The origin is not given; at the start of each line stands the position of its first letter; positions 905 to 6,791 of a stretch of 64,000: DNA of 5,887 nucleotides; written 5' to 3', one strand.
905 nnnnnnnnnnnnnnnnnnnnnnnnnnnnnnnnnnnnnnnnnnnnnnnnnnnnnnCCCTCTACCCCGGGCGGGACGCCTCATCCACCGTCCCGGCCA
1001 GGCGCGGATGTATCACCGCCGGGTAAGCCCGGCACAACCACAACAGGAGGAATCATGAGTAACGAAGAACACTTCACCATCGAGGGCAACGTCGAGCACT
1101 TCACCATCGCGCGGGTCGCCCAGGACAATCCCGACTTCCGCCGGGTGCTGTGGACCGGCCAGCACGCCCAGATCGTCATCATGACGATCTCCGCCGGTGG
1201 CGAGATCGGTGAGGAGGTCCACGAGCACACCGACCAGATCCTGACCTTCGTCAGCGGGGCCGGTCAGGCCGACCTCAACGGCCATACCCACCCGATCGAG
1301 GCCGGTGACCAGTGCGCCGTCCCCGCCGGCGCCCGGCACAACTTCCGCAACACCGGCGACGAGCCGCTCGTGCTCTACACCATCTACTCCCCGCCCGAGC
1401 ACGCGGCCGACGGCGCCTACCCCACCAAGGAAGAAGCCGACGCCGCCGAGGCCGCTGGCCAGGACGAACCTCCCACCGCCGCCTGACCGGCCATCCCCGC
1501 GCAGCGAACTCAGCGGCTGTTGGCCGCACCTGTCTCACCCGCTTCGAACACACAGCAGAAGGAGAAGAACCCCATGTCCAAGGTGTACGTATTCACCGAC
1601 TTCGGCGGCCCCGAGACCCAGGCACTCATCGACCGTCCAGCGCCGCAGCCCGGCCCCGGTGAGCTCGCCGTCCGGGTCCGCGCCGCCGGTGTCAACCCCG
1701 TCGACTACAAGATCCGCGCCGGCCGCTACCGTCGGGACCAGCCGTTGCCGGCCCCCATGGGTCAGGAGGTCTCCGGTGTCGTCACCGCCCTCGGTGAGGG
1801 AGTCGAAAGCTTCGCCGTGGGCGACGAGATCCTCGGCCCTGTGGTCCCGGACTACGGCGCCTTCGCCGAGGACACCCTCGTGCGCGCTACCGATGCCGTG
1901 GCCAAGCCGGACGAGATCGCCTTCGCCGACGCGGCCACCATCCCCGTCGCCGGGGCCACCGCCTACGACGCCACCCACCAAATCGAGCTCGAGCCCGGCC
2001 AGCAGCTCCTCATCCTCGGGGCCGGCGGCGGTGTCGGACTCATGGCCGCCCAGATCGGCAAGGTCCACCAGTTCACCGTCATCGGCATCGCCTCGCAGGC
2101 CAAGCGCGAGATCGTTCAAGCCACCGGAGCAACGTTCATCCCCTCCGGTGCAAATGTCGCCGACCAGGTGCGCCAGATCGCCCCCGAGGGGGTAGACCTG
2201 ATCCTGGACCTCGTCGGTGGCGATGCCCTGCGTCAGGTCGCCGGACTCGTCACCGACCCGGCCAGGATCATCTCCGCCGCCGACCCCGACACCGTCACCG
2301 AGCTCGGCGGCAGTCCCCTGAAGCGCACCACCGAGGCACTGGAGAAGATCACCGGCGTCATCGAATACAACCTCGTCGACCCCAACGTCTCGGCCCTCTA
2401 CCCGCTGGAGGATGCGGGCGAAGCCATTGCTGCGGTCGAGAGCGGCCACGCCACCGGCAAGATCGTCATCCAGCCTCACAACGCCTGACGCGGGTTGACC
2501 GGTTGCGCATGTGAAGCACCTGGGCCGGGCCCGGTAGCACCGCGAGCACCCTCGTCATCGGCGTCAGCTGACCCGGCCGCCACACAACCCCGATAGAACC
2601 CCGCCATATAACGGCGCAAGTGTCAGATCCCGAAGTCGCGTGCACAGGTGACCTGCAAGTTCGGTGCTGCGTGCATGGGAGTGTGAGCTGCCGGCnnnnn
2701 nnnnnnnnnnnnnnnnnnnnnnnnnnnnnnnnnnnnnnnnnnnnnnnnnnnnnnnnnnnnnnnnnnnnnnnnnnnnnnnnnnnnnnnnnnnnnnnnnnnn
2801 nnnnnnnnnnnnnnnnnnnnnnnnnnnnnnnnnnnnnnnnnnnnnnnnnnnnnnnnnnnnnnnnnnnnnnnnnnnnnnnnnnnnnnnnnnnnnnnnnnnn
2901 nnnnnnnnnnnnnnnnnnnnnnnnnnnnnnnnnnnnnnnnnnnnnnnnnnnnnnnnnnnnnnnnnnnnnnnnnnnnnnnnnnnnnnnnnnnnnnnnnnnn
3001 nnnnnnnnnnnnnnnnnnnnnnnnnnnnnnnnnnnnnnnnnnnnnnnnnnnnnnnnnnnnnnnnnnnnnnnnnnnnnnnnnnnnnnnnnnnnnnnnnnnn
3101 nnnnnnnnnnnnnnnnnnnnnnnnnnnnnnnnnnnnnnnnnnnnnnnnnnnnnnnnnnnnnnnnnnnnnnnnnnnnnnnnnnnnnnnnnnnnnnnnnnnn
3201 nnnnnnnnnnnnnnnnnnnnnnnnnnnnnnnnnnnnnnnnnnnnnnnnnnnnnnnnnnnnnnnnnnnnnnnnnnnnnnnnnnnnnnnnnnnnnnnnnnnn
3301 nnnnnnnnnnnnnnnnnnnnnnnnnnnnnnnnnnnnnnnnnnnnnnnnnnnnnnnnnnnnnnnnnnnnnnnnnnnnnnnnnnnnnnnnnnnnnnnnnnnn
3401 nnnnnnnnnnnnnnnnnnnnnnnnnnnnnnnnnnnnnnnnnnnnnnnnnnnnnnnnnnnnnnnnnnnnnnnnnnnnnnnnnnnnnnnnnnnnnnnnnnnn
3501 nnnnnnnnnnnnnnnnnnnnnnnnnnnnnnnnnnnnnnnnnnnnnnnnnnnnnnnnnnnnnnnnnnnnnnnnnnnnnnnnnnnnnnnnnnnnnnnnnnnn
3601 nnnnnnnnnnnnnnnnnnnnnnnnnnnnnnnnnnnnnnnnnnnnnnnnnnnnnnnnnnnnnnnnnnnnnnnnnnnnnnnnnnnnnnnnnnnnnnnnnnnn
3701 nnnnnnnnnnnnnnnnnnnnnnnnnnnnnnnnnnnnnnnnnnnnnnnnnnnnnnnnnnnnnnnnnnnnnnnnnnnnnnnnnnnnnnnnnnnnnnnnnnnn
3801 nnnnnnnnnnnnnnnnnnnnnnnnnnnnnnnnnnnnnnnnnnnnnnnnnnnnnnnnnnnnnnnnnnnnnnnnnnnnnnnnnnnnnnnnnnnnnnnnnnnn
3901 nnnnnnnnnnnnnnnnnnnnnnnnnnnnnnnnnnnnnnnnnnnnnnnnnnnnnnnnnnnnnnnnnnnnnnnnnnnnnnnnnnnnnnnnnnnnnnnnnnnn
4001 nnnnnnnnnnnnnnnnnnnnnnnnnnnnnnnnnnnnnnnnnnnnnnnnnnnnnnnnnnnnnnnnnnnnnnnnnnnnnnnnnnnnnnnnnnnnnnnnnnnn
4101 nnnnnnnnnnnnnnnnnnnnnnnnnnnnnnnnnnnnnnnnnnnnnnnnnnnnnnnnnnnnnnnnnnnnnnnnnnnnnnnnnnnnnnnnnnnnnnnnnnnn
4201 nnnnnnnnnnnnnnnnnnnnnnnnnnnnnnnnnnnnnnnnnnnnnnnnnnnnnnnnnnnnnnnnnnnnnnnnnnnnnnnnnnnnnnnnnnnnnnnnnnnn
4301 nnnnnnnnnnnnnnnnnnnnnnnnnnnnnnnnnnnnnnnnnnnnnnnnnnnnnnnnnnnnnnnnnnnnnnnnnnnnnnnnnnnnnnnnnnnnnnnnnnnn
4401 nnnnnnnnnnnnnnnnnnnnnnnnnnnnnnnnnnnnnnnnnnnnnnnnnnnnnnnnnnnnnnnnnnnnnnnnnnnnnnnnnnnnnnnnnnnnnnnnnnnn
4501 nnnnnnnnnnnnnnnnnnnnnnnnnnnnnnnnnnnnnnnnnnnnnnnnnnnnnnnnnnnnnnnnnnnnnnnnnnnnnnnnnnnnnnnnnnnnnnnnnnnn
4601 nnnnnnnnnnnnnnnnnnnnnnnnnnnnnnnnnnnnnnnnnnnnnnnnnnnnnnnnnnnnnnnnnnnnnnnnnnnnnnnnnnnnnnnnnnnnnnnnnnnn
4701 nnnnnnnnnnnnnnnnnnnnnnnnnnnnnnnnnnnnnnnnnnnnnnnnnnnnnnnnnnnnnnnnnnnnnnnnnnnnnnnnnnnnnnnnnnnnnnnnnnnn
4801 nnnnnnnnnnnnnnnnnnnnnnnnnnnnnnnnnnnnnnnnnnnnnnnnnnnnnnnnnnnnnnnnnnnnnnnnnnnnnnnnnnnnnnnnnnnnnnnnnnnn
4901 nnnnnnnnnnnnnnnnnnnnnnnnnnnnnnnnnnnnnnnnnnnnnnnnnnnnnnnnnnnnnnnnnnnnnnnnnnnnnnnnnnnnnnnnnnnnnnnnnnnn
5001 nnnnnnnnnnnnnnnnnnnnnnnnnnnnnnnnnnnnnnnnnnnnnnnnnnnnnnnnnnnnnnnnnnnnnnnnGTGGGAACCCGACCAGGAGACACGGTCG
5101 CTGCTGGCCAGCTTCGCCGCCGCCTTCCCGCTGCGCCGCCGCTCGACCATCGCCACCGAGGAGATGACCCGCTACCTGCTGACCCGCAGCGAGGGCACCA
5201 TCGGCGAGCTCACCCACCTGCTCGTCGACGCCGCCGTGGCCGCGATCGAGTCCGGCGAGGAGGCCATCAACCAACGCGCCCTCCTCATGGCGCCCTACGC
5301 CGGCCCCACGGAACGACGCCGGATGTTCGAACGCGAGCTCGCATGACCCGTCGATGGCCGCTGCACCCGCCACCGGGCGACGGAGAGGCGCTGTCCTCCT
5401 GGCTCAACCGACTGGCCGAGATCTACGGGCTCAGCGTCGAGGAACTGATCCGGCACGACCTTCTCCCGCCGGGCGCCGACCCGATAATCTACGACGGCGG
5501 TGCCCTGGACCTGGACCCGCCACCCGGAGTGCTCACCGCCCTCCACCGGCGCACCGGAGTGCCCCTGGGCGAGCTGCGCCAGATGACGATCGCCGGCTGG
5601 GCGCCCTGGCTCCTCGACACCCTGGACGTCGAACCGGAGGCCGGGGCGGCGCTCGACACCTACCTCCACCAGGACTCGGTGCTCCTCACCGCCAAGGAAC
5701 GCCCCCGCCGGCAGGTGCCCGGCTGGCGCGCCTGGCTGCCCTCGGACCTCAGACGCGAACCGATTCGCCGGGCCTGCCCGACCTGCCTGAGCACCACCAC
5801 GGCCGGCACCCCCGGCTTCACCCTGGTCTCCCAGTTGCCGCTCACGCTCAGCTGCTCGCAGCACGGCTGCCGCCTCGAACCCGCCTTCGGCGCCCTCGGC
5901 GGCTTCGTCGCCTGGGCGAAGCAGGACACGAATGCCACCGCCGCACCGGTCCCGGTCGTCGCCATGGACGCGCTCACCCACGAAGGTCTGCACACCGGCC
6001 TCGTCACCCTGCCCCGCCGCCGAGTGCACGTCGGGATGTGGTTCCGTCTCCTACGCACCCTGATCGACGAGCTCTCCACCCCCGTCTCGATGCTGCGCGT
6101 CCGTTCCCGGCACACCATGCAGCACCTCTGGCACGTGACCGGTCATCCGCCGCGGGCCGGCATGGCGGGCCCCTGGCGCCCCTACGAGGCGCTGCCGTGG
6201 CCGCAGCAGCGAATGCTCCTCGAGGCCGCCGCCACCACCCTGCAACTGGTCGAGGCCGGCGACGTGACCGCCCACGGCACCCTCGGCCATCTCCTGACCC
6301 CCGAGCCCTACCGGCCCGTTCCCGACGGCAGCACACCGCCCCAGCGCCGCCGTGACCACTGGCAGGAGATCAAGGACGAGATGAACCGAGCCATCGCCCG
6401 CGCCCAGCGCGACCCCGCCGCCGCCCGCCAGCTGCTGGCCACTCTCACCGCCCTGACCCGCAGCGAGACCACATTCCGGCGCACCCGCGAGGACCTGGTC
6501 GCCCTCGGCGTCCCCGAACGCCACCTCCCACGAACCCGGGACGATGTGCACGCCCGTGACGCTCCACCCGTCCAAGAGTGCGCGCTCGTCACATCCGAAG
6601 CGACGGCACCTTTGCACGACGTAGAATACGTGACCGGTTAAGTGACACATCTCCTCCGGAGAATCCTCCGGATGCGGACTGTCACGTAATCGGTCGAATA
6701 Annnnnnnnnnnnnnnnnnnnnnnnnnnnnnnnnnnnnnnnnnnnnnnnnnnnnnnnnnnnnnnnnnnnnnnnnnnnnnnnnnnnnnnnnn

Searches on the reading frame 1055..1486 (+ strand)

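Call 13: search_protein_families(library=pfam, proteins=[window:1055-1486:+], max_evalue=0.001)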
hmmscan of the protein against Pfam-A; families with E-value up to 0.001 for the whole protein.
window:1055-1486:+ (143 aa): 4 families
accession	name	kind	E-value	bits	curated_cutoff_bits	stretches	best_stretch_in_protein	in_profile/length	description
PF07883.17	Cupin_2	-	1e-16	60.8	27.2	1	42-111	2-70/70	Cupin domain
PF02311.25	AraC_binding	-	5.3e-07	29.9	21.1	1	53-118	18-82/135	AraC-like ligand binding domain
PF01050.24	MannoseP_isomer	-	0.00068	20.3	23.6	1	31-110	21-100/116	Mannose-6-phosphate isomerase C-terminal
PF00190.28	Cupin_1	-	0.00096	19.2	22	0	67-119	62-121/151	Cupin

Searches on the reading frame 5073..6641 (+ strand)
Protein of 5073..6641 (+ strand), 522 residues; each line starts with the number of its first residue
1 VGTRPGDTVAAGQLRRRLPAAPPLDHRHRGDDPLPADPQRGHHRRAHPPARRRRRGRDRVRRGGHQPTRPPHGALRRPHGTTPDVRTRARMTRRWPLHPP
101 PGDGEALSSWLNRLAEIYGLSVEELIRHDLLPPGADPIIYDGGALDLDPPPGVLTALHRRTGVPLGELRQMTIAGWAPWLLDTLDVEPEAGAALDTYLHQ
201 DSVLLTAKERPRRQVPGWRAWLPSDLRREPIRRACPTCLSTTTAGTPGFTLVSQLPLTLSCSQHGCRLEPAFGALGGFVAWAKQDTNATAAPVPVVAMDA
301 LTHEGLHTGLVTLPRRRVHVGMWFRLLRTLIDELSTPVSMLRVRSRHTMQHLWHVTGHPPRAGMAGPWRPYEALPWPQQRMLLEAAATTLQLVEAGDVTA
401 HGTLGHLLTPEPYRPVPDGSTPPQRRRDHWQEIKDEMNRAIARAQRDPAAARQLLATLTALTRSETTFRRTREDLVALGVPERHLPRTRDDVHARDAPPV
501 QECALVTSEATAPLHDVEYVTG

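Call 31: search_protein_families(library=pfam, proteins=[window:5073-6641:+])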
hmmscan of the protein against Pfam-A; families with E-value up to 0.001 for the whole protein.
window:5073-6641:+ (522 aa): 1 family
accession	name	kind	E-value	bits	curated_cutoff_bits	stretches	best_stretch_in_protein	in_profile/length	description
PF06527.16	TniQ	-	2.1e-20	74.2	27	1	96-268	1-142/142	TniQ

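Call 55: search_protein_families(library=ncbifam, proteins=[window:5343-6641:+], max_evalue=0.001)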
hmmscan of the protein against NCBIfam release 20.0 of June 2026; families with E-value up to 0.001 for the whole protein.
window:5343-6641:+ (432 aa): 0 families

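Call 59: find_related_loci(query=window:5343-6638:+, collection=metagenome_contigs, flank=10000)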
Query window:5343-6638:+ (432 aa) in metagenome_contigs; peptide patterns used: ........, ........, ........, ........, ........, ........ (x = any residue, [..] = any of these).
91 stretches matched a pattern, but none encodes a relative of the query by tblastn (E <= 1e-3).
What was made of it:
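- Tried and rejected: A metagenome scan with TniQ found nothing (call 59).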
